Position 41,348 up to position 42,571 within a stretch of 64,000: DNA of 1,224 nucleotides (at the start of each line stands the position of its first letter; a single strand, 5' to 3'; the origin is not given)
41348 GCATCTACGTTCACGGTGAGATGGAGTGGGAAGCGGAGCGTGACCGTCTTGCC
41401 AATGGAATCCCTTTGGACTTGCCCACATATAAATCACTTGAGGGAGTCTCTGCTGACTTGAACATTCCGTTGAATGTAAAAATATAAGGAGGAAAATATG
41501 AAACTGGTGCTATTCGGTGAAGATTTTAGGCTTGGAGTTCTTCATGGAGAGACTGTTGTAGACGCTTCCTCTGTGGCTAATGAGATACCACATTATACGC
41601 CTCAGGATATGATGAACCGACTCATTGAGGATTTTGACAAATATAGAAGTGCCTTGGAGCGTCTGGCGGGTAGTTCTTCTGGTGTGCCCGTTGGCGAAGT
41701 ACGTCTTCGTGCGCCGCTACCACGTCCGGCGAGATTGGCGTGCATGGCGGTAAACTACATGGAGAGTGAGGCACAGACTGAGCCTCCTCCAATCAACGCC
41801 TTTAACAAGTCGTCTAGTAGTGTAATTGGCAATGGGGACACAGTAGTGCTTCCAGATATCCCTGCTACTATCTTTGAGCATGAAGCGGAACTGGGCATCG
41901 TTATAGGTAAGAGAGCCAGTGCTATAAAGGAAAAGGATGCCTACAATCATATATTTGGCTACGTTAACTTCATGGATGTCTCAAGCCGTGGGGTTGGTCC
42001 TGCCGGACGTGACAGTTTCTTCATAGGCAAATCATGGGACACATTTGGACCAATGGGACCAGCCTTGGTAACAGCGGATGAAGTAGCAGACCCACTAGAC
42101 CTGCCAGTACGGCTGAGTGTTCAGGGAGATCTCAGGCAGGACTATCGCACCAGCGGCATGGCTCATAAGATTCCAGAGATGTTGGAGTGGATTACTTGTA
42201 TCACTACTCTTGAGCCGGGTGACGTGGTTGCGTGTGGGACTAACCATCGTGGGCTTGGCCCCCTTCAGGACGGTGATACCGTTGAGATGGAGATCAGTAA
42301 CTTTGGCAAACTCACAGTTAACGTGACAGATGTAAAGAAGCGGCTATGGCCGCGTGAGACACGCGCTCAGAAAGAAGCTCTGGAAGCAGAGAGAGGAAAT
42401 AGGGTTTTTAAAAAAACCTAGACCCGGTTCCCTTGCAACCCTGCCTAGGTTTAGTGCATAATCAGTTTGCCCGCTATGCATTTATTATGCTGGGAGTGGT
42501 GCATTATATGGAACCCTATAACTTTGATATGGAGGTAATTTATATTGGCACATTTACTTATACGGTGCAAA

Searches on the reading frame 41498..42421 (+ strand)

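Call 8: search_protein_families(library=pfam, proteins=[window:41498-42421:+])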
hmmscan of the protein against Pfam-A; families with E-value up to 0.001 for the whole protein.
window:41498-42421:+ (307 aa): 1 family
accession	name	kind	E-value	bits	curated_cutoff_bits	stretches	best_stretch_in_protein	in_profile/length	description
PF01557.24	FAA_hydrolase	-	3.4e-50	171.1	23.9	1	82-276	4-213/214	Fumarylacetoacetate (FAA) hydrolase C-terminal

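Call 61: search_protein_families(library=ncbifam, proteins=[window:41498-42421:+], max_evalue=0.001)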
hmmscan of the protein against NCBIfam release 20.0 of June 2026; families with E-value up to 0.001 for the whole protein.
window:41498-42421:+ (307 aa): 6 families
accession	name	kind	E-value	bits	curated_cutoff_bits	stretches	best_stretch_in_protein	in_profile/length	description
NF053535.1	DhyDRhmHlse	equivalog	4.2e-35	121.4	500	1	53-280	46-282/284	2,4-didehydro-3-deoxy-L-rhamnonate hydrolase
TIGR02303.1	HpaG-C-term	equivalog_domain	2.3e-33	115.6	276.4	1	77-276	42-242/245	4-hydroxyphenylacetate degradation bifunctional isomerase/decarboxylase, C-terminal subunit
TIGR02305.1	HpaG-N-term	equivalog_domain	1.9e-25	89.6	228.65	1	100-275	34-204/205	4-hydroxyphenylacetate degradation bifunctional isomerase/decarboxylase, N-terminal subunit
NF011750.0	PRK15203.1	equivalog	1.7e-23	83.1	811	1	81-276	226-422/429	4-hydroxyphenylacetate degradation bifunctional isomerase/decarboxylase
NF009399.0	PRK12764.1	equivalog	6.6e-23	81.5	444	1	76-283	20-233/501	fumarylacetoacetate hydrolase family protein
NF007967.0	PRK10691.1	equivalog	7e-17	61.5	201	1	88-268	33-211/219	fumarylacetoacetate hydrolase family protein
